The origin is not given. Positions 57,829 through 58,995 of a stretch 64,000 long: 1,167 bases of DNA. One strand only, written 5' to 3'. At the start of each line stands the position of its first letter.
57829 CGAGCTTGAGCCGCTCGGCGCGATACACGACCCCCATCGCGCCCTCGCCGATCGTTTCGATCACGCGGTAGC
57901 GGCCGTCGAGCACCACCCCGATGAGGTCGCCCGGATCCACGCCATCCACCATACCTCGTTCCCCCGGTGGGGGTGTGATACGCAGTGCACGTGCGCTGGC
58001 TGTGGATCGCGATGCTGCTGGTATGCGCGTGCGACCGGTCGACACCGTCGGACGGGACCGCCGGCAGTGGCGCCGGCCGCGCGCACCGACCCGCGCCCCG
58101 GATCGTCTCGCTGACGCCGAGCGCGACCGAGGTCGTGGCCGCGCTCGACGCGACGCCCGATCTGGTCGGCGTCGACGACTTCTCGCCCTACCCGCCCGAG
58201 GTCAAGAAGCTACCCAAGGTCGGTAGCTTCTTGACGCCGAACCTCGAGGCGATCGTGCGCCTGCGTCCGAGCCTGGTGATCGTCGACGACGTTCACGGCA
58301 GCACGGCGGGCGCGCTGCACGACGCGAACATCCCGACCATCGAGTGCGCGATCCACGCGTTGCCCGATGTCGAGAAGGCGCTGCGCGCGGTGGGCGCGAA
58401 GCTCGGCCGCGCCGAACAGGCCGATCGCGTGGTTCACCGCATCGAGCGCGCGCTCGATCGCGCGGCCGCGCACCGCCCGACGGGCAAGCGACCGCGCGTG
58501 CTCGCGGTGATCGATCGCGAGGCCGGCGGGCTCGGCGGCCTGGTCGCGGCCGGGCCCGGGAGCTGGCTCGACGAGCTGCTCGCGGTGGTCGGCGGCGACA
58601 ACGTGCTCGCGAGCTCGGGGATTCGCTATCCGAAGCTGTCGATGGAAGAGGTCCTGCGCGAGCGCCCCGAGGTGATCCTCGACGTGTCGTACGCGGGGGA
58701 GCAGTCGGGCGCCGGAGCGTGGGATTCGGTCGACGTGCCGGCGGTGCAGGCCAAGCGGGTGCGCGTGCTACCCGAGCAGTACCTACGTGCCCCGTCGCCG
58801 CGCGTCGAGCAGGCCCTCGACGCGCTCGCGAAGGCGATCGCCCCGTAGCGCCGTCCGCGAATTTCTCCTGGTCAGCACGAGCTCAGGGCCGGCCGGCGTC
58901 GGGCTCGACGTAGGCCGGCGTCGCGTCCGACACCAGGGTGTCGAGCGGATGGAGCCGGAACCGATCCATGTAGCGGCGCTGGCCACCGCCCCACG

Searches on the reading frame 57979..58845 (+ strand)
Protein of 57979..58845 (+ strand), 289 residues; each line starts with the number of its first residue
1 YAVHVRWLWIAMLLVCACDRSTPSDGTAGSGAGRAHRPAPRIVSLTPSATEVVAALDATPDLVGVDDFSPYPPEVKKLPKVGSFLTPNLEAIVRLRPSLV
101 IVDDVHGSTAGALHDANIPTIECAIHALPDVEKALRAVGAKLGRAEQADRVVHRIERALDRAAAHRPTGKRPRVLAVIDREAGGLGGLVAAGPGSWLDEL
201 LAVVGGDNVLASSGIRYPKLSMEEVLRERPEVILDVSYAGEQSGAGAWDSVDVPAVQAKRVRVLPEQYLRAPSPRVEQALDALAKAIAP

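Call 37: search_protein_families(library=pfam, proteins=[window:57979-58845:+], max_evalue=0.001)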
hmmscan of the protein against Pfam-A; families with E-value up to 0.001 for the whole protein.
window:57979-58845:+ (289 aa): 1 family
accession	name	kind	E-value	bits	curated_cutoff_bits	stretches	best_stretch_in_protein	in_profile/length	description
PF01497.23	Peripla_BP_2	-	5.1e-29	101.8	27.5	1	42-267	1-234/235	Periplasmic binding protein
